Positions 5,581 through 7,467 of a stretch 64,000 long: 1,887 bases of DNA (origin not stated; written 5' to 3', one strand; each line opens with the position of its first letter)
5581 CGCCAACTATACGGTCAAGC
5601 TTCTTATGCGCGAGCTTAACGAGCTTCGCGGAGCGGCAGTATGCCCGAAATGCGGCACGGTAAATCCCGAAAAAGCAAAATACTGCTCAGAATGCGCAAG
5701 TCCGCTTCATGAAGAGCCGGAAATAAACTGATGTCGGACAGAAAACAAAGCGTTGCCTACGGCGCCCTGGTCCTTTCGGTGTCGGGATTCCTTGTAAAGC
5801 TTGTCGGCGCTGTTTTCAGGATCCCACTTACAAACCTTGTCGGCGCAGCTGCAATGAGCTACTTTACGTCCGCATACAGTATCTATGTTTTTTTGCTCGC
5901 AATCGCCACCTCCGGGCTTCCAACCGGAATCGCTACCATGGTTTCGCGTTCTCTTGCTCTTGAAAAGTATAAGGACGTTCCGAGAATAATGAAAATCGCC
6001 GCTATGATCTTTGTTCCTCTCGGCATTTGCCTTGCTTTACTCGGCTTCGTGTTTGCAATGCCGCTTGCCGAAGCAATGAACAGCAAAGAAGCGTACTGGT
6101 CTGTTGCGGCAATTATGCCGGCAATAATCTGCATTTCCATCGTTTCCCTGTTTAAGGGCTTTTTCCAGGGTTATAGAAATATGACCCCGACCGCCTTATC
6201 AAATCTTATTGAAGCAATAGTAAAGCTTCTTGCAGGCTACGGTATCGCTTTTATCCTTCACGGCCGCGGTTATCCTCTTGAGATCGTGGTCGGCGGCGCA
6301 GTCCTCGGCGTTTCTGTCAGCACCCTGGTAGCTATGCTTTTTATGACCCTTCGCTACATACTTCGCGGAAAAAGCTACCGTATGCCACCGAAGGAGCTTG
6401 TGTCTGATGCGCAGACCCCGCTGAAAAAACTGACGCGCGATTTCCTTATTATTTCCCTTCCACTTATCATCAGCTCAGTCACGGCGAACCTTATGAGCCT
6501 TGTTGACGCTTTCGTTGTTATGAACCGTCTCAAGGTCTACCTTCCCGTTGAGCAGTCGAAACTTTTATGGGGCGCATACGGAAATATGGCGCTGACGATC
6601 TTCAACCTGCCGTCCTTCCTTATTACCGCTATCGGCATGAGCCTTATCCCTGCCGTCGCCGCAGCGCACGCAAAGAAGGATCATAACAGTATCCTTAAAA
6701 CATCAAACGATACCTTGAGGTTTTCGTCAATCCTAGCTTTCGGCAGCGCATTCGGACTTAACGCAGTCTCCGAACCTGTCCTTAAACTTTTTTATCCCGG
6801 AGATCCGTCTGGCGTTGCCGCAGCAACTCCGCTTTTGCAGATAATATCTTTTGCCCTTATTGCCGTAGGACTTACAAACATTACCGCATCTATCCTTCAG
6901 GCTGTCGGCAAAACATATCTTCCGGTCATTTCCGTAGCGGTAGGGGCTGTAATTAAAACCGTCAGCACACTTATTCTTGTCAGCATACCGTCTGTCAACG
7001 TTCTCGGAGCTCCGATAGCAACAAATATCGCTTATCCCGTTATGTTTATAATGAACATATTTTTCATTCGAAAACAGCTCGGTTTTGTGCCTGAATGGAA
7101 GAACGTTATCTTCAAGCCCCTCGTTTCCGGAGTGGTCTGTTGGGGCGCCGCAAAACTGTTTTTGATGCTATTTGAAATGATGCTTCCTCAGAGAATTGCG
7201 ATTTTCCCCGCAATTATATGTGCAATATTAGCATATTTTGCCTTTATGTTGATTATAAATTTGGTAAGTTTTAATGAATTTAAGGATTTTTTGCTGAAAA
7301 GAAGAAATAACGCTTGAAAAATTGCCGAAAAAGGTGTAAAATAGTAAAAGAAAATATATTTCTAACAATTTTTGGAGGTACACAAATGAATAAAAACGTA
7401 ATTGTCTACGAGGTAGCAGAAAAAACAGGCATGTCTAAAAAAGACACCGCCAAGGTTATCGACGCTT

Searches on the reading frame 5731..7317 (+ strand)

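Call 64: search_protein_families(library=pfam, proteins=[window:5731-7317:+], max_evalue=0.01)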
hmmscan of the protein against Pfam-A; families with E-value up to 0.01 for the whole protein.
window:5731-7317:+ (528 aa): 3 families
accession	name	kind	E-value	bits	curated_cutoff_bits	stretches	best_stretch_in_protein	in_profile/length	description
PF01943.22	Polysacc_synt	-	1.3e-21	77.7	28.2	1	11-310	4-271/274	Polysaccharide biosynthesis protein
PF03023.19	MurJ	-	8e-14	51.5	27.4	1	128-480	104-432/451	Lipid II flippase MurJ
PF01554.23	MatE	-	4e-12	46.6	24.9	2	17-170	4-160/161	MatE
